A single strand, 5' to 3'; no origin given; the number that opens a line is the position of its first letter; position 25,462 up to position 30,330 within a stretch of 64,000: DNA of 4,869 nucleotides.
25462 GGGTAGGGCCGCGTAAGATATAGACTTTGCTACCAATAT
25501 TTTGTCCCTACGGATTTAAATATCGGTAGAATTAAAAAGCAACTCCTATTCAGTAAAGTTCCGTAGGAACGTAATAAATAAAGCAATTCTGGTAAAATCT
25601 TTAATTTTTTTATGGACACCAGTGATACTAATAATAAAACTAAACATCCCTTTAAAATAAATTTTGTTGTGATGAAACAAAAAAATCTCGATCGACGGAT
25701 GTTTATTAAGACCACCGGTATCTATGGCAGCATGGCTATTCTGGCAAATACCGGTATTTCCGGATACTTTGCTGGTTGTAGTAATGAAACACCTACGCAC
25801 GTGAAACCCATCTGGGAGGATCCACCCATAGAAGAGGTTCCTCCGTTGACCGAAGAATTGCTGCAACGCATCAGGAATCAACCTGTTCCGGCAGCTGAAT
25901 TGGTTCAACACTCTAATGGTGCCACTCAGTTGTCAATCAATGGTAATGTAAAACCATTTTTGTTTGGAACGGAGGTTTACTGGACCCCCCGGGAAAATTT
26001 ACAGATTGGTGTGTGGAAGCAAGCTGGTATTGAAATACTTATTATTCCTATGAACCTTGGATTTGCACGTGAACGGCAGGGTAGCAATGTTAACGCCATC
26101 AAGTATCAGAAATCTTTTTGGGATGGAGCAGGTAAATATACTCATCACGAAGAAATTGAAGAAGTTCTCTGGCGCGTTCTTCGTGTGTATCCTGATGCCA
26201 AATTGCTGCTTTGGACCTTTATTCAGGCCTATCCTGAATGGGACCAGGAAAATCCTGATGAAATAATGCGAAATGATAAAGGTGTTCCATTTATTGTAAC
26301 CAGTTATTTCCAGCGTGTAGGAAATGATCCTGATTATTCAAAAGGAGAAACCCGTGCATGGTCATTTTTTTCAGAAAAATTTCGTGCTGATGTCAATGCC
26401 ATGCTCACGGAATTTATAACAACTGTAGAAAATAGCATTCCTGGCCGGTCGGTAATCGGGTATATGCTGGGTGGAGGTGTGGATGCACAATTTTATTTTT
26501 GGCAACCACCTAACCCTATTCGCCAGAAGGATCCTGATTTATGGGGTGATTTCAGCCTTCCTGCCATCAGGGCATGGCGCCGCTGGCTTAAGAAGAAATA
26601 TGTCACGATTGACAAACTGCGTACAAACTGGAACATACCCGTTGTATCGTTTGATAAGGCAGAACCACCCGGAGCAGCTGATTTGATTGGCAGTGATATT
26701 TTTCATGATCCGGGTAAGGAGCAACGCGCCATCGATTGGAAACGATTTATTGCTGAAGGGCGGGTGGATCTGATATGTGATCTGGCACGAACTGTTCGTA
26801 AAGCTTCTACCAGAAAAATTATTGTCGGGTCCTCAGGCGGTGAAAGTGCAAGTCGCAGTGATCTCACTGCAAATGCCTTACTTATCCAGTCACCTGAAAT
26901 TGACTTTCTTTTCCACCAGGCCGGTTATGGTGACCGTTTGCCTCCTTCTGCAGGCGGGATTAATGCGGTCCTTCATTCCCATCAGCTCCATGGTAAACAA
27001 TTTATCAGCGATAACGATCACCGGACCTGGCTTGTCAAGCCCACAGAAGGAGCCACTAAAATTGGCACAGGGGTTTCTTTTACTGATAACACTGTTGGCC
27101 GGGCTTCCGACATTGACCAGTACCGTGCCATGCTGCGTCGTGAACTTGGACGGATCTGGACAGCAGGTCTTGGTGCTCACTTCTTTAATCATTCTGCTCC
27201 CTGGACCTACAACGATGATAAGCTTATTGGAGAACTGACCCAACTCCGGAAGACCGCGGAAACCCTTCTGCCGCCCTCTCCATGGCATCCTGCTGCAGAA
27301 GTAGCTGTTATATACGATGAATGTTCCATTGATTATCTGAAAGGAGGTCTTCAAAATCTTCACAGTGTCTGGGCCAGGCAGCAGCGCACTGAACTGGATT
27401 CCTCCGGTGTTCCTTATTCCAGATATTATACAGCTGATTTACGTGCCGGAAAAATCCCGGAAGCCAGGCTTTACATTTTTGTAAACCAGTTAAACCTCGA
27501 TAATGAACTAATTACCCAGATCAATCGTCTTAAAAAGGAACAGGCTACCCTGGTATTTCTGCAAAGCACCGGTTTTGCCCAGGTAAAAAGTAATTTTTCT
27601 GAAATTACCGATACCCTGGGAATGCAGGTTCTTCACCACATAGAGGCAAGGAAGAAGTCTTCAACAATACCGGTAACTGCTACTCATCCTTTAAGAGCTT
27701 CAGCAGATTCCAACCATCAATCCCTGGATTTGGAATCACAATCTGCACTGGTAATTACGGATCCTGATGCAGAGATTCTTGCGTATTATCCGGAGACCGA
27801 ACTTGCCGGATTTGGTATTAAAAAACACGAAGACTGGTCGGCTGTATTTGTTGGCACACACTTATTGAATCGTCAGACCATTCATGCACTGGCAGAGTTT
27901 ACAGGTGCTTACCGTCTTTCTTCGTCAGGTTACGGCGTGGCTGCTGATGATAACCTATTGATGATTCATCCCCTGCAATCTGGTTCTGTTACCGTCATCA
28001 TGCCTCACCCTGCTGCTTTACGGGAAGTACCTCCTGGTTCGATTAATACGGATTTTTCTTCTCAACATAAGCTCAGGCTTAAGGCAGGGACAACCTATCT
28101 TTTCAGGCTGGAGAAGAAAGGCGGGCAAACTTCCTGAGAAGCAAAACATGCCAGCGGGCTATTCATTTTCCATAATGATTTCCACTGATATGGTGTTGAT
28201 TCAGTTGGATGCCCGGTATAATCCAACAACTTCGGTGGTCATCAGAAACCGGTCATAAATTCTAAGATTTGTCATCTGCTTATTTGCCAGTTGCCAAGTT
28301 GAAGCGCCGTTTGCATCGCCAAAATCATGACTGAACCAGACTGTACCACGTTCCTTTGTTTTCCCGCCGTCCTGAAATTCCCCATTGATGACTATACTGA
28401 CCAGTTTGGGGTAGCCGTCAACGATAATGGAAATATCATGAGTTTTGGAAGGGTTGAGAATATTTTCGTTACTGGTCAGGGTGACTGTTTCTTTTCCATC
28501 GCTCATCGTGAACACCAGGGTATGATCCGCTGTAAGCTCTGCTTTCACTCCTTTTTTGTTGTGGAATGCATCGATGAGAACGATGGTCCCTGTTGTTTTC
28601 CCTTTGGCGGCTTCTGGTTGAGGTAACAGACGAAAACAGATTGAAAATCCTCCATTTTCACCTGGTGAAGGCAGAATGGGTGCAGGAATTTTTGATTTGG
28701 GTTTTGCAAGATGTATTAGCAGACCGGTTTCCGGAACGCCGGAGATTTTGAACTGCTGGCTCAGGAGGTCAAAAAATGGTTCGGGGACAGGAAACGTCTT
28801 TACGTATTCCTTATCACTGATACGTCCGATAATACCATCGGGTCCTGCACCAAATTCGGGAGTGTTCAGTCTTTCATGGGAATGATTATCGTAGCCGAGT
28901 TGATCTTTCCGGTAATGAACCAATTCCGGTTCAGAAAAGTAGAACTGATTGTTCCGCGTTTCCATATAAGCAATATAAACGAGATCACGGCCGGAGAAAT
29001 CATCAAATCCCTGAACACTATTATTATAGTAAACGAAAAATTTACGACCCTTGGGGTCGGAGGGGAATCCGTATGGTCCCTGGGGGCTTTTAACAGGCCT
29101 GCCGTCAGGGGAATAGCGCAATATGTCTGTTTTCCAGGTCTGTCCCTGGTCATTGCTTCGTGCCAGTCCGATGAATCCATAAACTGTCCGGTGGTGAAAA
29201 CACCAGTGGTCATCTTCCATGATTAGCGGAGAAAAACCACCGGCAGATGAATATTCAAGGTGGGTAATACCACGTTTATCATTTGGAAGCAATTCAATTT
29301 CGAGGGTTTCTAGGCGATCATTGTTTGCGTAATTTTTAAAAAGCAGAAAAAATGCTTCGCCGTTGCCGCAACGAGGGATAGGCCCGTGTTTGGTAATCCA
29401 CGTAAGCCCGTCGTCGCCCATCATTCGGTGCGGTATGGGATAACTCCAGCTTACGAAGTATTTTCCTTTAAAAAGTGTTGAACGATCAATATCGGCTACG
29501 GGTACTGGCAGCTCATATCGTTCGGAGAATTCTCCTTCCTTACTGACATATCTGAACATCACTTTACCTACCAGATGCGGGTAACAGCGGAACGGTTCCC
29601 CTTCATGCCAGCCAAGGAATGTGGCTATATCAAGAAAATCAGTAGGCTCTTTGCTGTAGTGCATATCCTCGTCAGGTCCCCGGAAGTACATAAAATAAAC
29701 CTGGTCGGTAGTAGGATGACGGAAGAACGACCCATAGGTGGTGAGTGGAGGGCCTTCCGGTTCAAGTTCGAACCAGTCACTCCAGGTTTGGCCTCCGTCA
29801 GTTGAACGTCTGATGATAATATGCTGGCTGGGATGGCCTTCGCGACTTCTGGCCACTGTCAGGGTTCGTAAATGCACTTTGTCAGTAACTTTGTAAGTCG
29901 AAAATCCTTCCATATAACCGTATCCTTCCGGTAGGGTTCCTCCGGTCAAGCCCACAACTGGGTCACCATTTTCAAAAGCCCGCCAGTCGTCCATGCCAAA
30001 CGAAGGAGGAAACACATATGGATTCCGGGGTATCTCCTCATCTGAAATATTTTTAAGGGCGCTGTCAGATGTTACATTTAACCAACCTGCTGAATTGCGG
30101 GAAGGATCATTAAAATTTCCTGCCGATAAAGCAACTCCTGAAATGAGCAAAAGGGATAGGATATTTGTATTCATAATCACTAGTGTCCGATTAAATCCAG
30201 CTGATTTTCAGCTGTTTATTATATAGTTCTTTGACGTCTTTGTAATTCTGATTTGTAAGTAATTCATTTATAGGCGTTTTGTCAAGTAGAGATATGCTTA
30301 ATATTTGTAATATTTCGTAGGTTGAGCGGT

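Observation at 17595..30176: About 12.6 kb GC-rich block bounded by gene debris on the left and an IS without target duplication on the right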

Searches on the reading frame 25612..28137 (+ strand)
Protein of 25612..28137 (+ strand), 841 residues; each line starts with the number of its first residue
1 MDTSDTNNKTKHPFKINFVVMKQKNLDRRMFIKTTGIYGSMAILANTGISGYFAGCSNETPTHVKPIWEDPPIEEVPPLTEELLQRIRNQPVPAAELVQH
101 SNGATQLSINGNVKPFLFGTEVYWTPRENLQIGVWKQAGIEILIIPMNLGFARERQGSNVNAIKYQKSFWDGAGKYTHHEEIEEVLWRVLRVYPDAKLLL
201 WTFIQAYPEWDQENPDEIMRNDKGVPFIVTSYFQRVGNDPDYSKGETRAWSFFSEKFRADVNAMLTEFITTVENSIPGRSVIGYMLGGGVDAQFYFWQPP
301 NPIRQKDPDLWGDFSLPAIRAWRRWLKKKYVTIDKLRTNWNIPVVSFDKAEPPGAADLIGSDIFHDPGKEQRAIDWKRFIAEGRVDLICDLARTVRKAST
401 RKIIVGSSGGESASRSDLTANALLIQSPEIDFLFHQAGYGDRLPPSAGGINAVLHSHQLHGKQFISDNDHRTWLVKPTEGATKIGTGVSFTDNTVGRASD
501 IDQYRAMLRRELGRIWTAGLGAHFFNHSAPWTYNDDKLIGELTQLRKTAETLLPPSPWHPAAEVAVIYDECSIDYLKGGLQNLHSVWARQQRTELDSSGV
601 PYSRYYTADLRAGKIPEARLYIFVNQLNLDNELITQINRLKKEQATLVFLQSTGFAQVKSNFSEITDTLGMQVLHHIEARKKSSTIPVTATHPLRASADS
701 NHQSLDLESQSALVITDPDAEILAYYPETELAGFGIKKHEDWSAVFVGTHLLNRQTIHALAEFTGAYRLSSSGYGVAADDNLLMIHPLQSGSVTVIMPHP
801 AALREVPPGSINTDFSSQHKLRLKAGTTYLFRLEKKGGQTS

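Call 7: search_protein_families(library=pfam, proteins=[window:25612-28137:+], max_evalue=0.01)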
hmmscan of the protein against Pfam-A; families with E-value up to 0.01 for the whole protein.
window:25612-28137:+ (841 aa): 1 family
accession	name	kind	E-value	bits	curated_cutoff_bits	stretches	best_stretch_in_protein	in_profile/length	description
PF02449.21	Glyco_hydro_42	-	5.4e-06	26.4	21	1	318-404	150-233/376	Beta-galactosidase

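Call 8: search_protein_families(library=ncbifam, proteins=[window:25612-28137:+], max_evalue=0.01)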
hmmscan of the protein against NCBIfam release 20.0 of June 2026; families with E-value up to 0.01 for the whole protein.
window:25612-28137:+ (841 aa): 0 families

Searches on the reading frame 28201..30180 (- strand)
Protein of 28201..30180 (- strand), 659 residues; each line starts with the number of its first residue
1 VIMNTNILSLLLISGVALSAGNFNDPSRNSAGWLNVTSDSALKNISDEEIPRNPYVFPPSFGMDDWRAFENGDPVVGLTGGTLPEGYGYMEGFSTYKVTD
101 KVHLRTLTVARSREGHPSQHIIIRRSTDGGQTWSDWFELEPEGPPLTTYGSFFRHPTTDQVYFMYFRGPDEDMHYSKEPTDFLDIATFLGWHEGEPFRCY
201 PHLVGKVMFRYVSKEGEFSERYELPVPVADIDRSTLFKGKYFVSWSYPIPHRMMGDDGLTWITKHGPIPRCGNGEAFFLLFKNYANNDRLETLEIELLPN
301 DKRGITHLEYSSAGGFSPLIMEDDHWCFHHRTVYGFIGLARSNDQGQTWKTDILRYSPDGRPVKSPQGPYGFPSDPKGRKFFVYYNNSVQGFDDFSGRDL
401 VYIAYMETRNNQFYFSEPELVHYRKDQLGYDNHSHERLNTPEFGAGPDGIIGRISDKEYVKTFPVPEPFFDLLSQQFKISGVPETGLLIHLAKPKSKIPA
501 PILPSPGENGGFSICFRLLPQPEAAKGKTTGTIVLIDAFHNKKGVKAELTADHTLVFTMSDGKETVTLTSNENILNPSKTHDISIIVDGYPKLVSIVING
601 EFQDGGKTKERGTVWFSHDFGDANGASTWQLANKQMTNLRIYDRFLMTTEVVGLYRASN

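Call 7: search_protein_families(library=pfam, proteins=[window:28201-30180:-], max_evalue=0.01)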
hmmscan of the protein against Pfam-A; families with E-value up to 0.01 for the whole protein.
window:28201-30180:- (659 aa): 1 family
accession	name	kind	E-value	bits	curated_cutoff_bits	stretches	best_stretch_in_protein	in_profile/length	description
PF13385.13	Laminin_G_3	-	0.0022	18.6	27.6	1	532-651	37-150/151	Concanavalin A-like lectin/glucanases superfamily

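Call 8: search_protein_families(library=ncbifam, proteins=[window:28201-30180:-], max_evalue=0.01)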
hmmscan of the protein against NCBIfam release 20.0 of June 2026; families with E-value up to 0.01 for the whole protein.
window:28201-30180:- (659 aa): 0 families

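Call 54: find_homologous_proteins(query=window:28201-30174:-, max_evalue=1e-20)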
Query window:28201-30174:- (657 aa): 15 proteins with E <= 1e-20 among 8000 candidates.
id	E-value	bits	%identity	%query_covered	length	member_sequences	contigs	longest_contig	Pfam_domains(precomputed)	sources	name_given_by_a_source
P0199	0.0e+0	1546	100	99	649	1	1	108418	-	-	-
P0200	6.3e-237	806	54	99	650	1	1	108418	PF13385.14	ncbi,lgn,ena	-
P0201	1.7e-234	798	56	92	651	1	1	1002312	PF13385.14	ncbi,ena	-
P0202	4.3e-234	797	54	100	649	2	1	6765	-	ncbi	-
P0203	4.8e-232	790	54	95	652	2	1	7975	-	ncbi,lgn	-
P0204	1.2e-192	660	50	92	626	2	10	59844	PF13385.14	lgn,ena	-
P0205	6.5e-178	611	47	93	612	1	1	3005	PF13385.14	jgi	jgi:hypothetical protein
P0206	8.1e-166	571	44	92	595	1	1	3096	-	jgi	jgi:hypothetical protein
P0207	7.1e-161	555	44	92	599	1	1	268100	PF13088.13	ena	-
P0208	3.3e-160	553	45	90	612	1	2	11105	-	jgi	jgi:hypothetical protein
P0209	4.1e-157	543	43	92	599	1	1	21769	-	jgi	jgi:hypothetical protein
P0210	3.0e-149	517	54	62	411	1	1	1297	-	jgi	jgi:hypothetical protein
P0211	8.6e-148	512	42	92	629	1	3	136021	-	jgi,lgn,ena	-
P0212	2.5e-134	467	41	87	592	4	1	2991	-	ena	-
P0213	4.8e-103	364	39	80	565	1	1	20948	-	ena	-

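Call 55: find_encoding_contigs(protein=P0200, flank=10000, max_places=3)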
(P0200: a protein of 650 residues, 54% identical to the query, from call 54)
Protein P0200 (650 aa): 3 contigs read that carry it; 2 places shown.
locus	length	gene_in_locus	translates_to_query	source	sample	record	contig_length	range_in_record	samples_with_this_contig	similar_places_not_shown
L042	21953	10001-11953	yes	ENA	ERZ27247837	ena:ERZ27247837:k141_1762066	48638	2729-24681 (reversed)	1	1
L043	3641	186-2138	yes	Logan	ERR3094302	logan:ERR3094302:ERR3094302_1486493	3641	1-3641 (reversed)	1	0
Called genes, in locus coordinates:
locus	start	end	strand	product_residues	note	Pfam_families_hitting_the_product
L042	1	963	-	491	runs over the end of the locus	PF00884:Sulfatase, PF01663:Phosphodiest (faint), PF16347:SGSH_C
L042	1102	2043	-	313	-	PF01261:AP_endonuc_2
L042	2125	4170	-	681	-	PF21231:GH141_M, PF05048:NosD (weak), PF13229:Beta_helix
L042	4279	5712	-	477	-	PF13088:BNR_2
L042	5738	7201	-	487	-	-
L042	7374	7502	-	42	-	-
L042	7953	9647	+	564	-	-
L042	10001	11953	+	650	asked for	PF13385:Laminin_G_3 (weak)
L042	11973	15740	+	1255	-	PF00932:LTD, PF18962:Por_Secre_tail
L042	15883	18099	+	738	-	PF21231:GH141_M, PF13229:Beta_helix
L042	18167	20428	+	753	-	PF21231:GH141_M, PF05048:NosD (faint), PF13229:Beta_helix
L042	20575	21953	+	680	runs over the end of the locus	PF07944:Beta-AFase-like_GH127_cat, PF20736:Glyco_hydro127M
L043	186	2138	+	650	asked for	PF13385:Laminin_G_3 (weak)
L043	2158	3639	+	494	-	?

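Call 56: find_encoding_contigs(protein=P0201, flank=10000, max_places=2)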
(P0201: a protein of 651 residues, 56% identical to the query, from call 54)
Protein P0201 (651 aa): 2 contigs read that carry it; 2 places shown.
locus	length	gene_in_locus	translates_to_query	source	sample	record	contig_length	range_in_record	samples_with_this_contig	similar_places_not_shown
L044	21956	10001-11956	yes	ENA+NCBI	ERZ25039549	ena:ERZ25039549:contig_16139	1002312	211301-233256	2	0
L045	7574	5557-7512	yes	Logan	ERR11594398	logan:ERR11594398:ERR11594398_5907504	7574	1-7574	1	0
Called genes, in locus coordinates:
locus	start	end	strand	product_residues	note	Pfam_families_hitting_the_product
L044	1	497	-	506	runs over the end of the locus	PF00474:SSF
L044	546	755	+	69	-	-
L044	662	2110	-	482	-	PF13088:BNR_2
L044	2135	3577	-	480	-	-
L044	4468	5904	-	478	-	-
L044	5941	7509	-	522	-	PF00884:Sulfatase, PF01663:Phosphodiest (faint), PF16347:SGSH_C (faint)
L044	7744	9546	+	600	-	-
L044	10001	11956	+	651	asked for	PF13385:Laminin_G_3 (faint)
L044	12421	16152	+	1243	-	PF00932:LTD, PF18962:Por_Secre_tail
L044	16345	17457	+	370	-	PF14307:Glyco_tran_WbsX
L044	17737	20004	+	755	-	PF02469:Fasciclin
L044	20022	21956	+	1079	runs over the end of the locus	PF13620:CarboxypepD_reg, PF13715:CarbopepD_reg_2, PF07715:Plug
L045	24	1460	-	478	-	-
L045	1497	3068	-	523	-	PF00884:Sulfatase, PF01663:Phosphodiest (faint), PF16347:SGSH_C (faint)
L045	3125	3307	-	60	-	-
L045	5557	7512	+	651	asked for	PF13385:Laminin_G_3 (faint)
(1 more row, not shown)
